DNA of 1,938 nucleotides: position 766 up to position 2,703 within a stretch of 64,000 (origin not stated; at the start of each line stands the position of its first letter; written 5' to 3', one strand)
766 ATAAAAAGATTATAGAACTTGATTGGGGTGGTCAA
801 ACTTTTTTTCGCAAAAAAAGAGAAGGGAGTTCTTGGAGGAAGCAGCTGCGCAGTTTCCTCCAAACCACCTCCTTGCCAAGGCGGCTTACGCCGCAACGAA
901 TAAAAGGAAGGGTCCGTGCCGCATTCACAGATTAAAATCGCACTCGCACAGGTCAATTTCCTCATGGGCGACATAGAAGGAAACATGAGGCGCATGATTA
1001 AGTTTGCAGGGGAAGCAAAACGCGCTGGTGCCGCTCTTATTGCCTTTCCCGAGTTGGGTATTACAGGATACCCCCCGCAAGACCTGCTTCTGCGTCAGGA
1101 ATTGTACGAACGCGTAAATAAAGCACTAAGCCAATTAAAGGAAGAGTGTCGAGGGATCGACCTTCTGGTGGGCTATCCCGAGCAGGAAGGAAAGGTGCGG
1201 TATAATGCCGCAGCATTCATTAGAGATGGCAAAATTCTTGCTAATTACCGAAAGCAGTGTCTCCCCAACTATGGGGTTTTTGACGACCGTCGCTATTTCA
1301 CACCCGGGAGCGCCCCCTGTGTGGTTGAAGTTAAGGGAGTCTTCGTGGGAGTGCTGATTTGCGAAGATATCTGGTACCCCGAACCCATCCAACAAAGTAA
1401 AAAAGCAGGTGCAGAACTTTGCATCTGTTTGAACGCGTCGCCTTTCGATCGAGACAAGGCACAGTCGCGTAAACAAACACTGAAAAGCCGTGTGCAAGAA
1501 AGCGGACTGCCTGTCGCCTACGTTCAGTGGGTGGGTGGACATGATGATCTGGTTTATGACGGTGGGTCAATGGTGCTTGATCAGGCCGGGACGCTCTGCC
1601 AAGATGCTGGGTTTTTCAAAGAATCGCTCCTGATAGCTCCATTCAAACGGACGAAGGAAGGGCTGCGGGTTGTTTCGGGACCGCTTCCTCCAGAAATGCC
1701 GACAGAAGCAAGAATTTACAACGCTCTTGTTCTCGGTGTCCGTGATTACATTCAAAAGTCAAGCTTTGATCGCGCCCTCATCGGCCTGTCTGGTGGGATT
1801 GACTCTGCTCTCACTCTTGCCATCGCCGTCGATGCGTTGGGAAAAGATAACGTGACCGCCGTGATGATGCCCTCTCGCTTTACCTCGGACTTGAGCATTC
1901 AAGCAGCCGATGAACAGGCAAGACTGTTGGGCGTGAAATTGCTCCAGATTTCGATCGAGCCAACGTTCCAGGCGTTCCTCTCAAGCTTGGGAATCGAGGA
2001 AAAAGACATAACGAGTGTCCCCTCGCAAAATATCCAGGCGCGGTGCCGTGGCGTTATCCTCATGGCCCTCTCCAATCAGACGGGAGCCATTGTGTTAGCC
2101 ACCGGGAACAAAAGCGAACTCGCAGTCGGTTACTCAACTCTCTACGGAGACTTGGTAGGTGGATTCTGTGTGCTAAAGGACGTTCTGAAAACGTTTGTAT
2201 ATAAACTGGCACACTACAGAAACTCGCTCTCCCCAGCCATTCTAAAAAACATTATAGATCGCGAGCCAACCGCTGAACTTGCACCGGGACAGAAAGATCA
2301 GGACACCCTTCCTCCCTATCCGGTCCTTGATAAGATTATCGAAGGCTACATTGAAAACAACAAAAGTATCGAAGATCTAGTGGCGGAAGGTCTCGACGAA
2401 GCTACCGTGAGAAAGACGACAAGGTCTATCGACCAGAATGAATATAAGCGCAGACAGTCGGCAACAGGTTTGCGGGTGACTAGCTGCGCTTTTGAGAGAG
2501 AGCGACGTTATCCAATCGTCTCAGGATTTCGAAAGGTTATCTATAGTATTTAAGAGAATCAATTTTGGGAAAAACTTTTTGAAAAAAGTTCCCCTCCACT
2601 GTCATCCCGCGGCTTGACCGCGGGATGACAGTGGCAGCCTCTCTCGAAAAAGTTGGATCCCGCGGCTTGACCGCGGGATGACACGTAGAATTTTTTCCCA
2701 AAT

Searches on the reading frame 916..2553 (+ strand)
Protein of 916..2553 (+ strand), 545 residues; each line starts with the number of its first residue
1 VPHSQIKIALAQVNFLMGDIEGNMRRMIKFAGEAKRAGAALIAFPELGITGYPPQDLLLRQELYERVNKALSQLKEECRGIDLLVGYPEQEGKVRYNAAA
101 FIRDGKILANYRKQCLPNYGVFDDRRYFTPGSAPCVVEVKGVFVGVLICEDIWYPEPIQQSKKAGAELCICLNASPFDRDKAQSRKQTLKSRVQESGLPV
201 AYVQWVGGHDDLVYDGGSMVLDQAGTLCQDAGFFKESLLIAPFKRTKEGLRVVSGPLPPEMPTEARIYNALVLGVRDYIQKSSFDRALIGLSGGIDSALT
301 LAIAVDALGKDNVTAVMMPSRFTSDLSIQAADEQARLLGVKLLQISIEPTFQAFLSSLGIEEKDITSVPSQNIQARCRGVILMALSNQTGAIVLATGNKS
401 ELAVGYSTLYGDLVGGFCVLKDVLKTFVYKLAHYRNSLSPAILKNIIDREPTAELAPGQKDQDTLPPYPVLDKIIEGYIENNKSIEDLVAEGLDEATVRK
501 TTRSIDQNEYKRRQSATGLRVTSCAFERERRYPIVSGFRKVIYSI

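Call 7: search_protein_families(library=pfam, proteins=[window:916-2553:+])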
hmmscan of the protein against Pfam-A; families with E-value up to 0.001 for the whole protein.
window:916-2553:+ (545 aa): 2 families
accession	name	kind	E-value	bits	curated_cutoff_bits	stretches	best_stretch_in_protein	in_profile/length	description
PF02540.23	NAD_synthase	-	8.8e-66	221.9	21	1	268-514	2-241/242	NAD synthase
PF00795.27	CN_hydrolase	-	2.5e-33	115.9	23.2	1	7-244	1-247/256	Carbon-nitrogen hydrolase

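Call 8: search_protein_families(library=ncbifam, proteins=[window:916-2553:+])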
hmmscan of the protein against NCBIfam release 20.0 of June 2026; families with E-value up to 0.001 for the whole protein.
window:916-2553:+ (545 aa): 16 families
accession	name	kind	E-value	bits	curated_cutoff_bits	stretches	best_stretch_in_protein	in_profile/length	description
NF010588.0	PRK13981.1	equivalog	2.4e-211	702.9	479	1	4-540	3-544/546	NAD+ synthase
NF002730.0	PRK02628.1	equivalog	2.9e-63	214.1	473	2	267-462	342-552/677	NAD(+) synthase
NF010587.0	PRK13980.1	equivalog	3e-54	184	255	1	268-514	15-254/267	NAD+ synthase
TIGR00552.1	nadE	equivalog_domain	2.8e-51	174.2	63.65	1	275-514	13-240/251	NAD(+) synthase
NF002048.0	PRK00876.1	subfamily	1e-22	80.4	313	2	287-354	40-107/330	NAD(+) synthase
TIGR03381.1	agmatine_aguB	equivalog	4.6e-20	72.1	410.25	1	6-243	1-253/279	N-carbamoylputrescine amidase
NF033621.1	de_GSH_amidase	exception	7.4e-12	45.2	355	1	8-233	2-226/260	deaminated glutathione amidase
NF001979.1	PRK00768.1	equivalog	2.1e-11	43.9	250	1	275-489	28-245/266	NAD(+) synthase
TIGR00268.2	TIGR00268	equivalog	1.7e-10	40.6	150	1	284-348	13-77/259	ATP-dependent sacrificial sulfur transferase LarE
NF040852.1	nitrile_Arch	equivalog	1.6e-08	34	500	1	6-168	1-165/262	nitrilase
NF009803.0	PRK13287.1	equivalog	1.3e-06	27.4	406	1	17-230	29-244/333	formamidase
TIGR00546.1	lnt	equivalog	1.2e-05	24.7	132.9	1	24-201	184-378/395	apolipoprotein N-acyltransferase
NF007757.0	PRK10438.1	equivalog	0.00015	21.1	249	1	5-231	3-220/256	amidohydrolase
TIGR00364.1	TIGR00364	equivalog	0.00047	19.8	150.3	1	287-370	1-82/201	7-cyano-7-deazaguanine synthase QueC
NF009802.0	PRK13286.1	equivalog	0.0005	19.1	427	1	89-174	109-191/345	aliphatic amidase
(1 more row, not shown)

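Call 69: find_homologous_proteins(query=window:916-2553:+, max_evalue=1e-50)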
Query window:916-2553:+ (545 aa): 8000 proteins with E <= 1e-50 among 8000 candidates; the best 120 are listed.
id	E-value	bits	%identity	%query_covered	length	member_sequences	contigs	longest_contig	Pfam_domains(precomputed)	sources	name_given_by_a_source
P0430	0.0e+0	1213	100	99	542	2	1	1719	PF00795.28,PF02540.24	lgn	-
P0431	7.1e-200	683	58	99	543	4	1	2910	PF00795.28,PF02540.24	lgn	-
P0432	2.1e-199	682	57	98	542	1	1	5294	PF00795.28,PF02540.24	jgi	-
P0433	8.2e-197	673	57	98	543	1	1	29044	PF00795.28,PF02540.24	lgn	-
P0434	2.0e-196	672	56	99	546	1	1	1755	PF00795.28,PF02540.24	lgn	-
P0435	4.9e-196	671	55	98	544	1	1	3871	PF00795.28,PF02540.24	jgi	jgi:NAD+ synthase (glutamine-hydrolysing)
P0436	2.4e-194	665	55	99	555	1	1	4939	PF00795.28,PF02540.24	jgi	-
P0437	1.4e-193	662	54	98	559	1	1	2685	PF00795.28,PF02540.24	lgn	-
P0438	2.1e-193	662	58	99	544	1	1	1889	PF00795.28,PF02540.24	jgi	jgi:NAD+ synthase (glutamine-hydrolysing)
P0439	2.6e-193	662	56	98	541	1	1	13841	PF00795.28,PF02540.24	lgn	-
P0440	2.9e-191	655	55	98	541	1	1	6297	PF00795.28,PF02540.24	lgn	-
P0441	7.1e-191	654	57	98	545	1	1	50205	PF00795.28,PF02540.24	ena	-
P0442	1.1e-190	653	55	98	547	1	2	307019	PF00795.28,PF02540.24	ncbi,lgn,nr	ncbi:MAG TPA: NAD+ synthase [Gammaproteobacteria bacterium]|nr:NAD+ synthase [Gammaproteobacteria ba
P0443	1.1e-190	653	55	99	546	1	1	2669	PF00795.28,PF02540.24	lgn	-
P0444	1.4e-190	653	55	99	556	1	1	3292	PF00795.28,PF02540.24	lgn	-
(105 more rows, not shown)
